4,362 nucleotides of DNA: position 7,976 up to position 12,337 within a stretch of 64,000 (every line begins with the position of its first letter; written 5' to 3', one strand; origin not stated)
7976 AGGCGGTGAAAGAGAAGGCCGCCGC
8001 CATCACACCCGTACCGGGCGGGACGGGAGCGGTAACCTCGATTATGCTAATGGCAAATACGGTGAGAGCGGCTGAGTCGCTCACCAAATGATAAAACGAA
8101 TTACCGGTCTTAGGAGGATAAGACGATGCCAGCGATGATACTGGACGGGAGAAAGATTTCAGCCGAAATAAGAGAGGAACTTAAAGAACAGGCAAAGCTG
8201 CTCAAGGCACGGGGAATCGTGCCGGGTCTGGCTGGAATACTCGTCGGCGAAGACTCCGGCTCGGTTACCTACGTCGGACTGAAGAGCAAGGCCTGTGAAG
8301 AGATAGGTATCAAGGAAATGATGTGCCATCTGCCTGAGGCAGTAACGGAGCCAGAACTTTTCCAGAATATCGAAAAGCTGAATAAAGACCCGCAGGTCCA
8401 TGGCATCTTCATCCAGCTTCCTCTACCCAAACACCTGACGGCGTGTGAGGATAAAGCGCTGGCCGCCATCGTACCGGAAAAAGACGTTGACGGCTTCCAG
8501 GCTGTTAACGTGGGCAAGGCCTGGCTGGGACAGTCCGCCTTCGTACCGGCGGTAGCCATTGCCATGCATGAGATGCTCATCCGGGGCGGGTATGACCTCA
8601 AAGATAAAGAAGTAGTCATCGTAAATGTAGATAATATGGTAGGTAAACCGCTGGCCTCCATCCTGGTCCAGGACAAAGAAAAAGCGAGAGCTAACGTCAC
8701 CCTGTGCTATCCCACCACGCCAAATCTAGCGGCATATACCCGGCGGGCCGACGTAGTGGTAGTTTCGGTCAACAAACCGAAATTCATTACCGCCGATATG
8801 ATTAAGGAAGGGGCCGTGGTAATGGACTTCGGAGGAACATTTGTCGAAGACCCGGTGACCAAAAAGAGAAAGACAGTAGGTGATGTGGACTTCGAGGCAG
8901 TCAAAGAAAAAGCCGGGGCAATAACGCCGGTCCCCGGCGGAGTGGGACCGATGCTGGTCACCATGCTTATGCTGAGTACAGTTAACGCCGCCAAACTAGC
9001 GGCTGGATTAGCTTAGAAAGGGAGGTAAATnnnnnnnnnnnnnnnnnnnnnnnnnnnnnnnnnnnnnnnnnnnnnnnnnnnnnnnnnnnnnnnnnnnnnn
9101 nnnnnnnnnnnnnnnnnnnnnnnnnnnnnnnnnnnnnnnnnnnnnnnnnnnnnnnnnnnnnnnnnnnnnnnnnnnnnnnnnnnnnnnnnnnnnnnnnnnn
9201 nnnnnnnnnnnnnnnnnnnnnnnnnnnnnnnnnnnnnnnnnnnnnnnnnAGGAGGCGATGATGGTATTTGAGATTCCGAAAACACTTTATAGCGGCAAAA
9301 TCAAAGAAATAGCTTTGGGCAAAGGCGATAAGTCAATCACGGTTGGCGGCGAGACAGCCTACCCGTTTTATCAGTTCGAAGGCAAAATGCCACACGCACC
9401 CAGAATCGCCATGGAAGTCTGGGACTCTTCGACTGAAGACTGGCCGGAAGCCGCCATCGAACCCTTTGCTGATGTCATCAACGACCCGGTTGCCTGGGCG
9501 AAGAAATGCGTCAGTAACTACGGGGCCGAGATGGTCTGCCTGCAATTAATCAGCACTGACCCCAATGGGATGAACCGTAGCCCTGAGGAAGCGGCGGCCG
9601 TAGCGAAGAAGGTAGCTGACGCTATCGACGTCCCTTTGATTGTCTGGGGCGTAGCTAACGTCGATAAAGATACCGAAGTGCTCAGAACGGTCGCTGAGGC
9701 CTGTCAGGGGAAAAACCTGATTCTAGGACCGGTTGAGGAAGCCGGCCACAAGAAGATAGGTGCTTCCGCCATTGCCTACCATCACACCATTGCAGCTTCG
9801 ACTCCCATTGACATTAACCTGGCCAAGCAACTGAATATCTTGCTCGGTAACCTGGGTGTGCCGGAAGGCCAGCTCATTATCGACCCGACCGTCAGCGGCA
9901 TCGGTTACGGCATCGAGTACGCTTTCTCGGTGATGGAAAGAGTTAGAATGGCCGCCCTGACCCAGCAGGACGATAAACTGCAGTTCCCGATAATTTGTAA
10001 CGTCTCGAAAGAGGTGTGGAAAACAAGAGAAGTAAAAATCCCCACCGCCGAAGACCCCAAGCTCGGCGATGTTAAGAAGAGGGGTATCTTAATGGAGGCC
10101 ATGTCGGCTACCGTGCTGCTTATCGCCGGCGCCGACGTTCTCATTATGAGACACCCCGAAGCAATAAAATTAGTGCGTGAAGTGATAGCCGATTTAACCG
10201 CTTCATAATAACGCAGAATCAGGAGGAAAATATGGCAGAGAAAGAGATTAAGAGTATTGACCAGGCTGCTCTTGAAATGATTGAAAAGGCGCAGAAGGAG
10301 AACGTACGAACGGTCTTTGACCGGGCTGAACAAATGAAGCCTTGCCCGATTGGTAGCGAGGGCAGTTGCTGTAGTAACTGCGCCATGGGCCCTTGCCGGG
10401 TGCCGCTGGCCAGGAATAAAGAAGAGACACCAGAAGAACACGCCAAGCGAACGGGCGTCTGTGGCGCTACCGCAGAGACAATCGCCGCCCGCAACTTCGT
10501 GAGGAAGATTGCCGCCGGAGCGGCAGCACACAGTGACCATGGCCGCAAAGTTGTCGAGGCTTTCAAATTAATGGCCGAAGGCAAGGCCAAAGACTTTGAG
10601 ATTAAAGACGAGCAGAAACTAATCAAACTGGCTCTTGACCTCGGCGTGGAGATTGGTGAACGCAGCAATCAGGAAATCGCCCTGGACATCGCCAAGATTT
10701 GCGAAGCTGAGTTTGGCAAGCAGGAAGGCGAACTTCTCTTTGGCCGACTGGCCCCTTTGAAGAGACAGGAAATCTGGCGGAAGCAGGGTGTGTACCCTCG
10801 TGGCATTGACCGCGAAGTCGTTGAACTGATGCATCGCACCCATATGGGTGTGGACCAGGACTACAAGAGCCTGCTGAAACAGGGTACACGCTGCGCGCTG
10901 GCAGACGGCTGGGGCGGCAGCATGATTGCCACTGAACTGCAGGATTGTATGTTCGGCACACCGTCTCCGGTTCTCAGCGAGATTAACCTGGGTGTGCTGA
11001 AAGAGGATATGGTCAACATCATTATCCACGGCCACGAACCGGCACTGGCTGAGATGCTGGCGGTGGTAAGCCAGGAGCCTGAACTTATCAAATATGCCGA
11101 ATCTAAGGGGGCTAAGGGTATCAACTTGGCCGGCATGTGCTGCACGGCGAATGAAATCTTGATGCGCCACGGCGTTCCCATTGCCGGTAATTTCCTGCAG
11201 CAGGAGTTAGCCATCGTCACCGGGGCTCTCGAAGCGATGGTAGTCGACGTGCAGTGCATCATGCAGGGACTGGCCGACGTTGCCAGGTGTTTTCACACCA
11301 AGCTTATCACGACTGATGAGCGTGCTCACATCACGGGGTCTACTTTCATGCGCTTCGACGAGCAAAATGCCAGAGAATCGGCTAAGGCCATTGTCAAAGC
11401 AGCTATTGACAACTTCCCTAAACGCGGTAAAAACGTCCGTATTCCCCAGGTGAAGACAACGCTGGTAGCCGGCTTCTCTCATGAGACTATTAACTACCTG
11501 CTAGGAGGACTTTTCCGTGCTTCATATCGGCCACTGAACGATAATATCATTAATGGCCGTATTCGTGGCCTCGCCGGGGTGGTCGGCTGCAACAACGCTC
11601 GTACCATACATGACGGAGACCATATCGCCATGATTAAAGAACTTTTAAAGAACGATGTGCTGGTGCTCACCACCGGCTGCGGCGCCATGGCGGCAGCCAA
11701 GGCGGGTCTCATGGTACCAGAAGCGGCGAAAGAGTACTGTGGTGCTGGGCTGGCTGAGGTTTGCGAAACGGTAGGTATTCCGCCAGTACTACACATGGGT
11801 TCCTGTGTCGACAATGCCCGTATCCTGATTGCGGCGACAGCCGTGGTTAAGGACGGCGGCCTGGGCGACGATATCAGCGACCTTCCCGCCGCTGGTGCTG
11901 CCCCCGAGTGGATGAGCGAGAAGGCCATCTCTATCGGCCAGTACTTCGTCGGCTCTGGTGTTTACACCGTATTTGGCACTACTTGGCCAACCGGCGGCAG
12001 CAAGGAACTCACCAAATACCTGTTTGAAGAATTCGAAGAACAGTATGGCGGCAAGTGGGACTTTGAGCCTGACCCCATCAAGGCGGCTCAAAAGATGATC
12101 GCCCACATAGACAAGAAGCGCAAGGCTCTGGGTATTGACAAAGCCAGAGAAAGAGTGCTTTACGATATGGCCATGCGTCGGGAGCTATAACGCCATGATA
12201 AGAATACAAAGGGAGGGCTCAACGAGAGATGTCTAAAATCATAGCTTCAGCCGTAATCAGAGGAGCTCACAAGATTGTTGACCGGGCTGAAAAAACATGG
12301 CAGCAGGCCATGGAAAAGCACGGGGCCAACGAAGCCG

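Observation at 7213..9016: Tandem FolD paralogs with complementary loss of cyclohydrolase and nucleotide-binding motifs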

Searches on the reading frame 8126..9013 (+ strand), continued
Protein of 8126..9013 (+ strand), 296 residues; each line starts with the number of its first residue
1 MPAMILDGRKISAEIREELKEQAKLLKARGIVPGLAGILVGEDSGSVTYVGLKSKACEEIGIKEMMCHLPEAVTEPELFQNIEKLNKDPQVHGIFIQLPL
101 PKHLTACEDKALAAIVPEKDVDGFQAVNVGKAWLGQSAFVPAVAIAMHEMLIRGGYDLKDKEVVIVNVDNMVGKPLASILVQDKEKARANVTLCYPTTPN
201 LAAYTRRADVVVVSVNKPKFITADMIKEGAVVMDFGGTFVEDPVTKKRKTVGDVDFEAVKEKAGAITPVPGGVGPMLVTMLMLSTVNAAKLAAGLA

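Call 36: find_encoding_contigs(protein=P0241, flank=8000, max_places=3)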
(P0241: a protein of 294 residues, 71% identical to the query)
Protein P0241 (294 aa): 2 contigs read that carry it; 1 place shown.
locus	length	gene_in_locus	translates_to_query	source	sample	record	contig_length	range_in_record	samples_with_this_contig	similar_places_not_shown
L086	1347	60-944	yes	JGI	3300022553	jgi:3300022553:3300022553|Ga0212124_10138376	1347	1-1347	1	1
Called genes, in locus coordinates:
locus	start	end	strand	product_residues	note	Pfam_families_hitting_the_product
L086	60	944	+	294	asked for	PF00763:THF_DHG_CYH, PF02882:THF_DHG_CYH_C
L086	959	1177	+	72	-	-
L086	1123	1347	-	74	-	?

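Call 43: find_encoding_contigs(protein=window:8126-9013:+, flank=2000, max_places=3)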
Protein window:8126-9013:+ (296 aa): no gene with exactly this product is on record in the collection.
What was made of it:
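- Tried and rejected: It found no record (call 43), so I did not obtain sample metadata for the source contig.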

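Call 64: predict_structure(alignment_id=A1)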
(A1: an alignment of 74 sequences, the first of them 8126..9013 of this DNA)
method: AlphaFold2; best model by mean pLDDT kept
length: 296 residues; sequences in the alignment: 74
mean_pLDDT: 91.0   pTM: 0.87
mean pLDDT of the five models: 91.0, 90.9, 90.1, 88.5, 87.7
residues with pLDDT >= 90: 199; 70-90: 94; 50-70: 3; < 50: 0
segments of 3 or more residues with pLDDT < 50: none
pLDDT, mean of each block of 10 residues (from residue 1): 89 96 96 96 82 94 96 97 97 93 92 93 84 84 90 90 89 84 82 94 97 93 96 87 80 94 93 89 96 87
secondary structure, 60 per line:
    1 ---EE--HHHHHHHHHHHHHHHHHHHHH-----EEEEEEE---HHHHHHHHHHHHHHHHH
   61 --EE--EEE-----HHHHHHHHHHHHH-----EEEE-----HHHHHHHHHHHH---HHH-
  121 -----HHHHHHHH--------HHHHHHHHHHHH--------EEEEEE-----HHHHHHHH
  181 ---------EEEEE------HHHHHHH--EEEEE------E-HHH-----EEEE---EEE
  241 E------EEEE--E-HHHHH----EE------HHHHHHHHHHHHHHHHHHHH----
elements in order: H8-28 E34-40 H44-60 E67-69 H75-87 E93-96 H102-113 H126-133 H142-153 E162-167 H173-180 E190-194 H201-207 E210-214 E231-234 E238-241 E248-251 H256-260 H273-292

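Call 67: fold_search(model_id=the predicted structure, library=pdb)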
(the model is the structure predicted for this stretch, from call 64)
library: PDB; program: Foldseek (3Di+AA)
matches with E <= 10: 1541; with E <= 0.001: 144
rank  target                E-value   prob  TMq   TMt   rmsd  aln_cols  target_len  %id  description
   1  3p2o_A                2.7e-33  1.00  0.90  0.94   1.8       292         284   45  Crystal Structure of FolD Bifunctional Protein from Campylobacter jejuni (released 2010-10-13)
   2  6s4a_B                3.5e-33  1.00  0.91  0.92   2.0       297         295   43  Structure of human MTHFD2 in complex with TH9028 (released 2021-07-07)
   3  3l07_B                1.0e-32  1.00  0.89  0.92   2.0       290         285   43  Methylenetetrahydrofolate dehydrogenase/methenyltetrahydrofolate cyclohydrolase, putative bifunctional protein folD fr (released 2009-12-22)
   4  8wfc                  1.1e-32  1.00  0.89  0.93   1.8       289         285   42  N5, N10-methylenetetrahydrofolate dehydrogenase/cyclohydrolase (released 2024-08-07)
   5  6s4f_B                1.7e-32  1.00  0.93  0.92   1.7       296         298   43  Structure of human MTHFD2 in complex with TH9619 (released 2021-07-07)
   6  6deb_A                3.2e-32  1.00  0.90  0.94   1.8       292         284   45  Crystal Structure of Bifunctional Enzyme FolD-Methylenetetrahydrofolate Dehydrogenase/Cyclohydrolase in the Complex wi (released 2018-05-23)
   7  4b4u_B                3.2e-32  1.00  0.88  0.91   2.1       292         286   39  Crystal structure of Acinetobacter baumannii N5, N10- methylenetetrahydrofolate dehydrogenase-cyclohydrolase (FolD) co (released 2012-08-22)
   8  4b4u_A                3.2e-32  1.00  0.87  0.92   2.2       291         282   39  Crystal structure of Acinetobacter baumannii N5, N10- methylenetetrahydrofolate dehydrogenase-cyclohydrolase (FolD) co (released 2012-08-22)
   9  6s4e                  3.4e-32  1.00  0.91  0.92   1.9       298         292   42  Structure of human MTHFD2 in complex with TH7299 (released 2021-07-07)
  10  6jib_B                4.3e-32  1.00  0.91  0.92   1.8       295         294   43  Human MTHFD2 in complex with DS44960156 (released 2019-06-05)
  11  6s4a_A                4.6e-32  1.00  0.91  0.91   1.9       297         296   43  Structure of human MTHFD2 in complex with TH9028 (released 2021-07-07)
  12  6jib_A                5.1e-32  1.00  0.91  0.92   1.6       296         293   42  Human MTHFD2 in complex with DS44960156 (released 2019-06-05)
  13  3p2o_B                9.8e-32  1.00  0.89  0.93   1.8       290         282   46  Crystal Structure of FolD Bifunctional Protein from Campylobacter jejuni (released 2010-10-13)
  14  3l07_A                1.2e-31  1.00  0.92  0.96   1.2       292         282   42  Methylenetetrahydrofolate dehydrogenase/methenyltetrahydrofolate cyclohydrolase, putative bifunctional protein folD fr (released 2009-12-22)
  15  5tc4                  1.3e-31  1.00  0.92  0.93   1.5       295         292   42  Crystal structure of human mitochondrial methylenetetrahydrofolate dehydrogenase-cyclohydrolase (MTHFD2) in complex with (released 2016-12-14)
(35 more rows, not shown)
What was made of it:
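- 8126..9016 (+): FolD2: FolD-family gene (296 aa), inferred methenyl-THF cyclohydrolase that has lost NAD(P) binding. AF2 model with FolD fold (calls 64, 67).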

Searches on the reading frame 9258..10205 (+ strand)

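Call 10: search_protein_families(library=pfam, proteins=[window:9258-10205:+], max_evalue=0.00001)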
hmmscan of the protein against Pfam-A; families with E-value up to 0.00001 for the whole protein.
window:9258-10205:+ (316 aa): 1 family
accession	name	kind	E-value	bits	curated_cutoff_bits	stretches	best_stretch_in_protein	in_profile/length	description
PF03599.22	CdhD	-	1.6e-48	165.8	24.8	1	17-305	1-248/387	CO dehydrogenase/acetyl-CoA synthase delta subunit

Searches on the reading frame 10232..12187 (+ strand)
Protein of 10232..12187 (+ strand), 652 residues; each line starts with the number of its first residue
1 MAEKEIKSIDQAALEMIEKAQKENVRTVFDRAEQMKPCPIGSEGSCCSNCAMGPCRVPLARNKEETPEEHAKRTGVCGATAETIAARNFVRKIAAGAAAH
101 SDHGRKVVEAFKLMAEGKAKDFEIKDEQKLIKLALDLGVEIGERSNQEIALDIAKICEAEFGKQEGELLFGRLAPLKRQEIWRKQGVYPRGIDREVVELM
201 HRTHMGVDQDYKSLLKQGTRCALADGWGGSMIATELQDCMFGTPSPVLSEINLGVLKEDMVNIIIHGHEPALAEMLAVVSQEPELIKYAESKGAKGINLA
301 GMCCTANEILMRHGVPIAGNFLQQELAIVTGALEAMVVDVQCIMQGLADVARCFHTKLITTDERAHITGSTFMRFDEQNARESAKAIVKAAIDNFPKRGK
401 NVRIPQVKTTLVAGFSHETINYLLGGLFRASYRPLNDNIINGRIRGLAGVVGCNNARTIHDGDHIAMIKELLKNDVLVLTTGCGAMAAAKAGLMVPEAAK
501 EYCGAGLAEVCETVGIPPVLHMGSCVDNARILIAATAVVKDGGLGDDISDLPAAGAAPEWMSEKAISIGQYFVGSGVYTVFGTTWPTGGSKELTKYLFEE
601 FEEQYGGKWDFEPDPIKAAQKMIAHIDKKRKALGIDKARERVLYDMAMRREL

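Call 10: search_protein_families(library=pfam, proteins=[window:10232-12187:+], max_evalue=0.00001)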
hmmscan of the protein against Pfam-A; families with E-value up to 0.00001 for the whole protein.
window:10232-12187:+ (652 aa): 1 family
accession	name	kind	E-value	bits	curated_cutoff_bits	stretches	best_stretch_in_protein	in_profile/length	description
PF03063.25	Prismane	-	6e-176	586.5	27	1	46-615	2-512/513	Prismane/CO dehydrogenase family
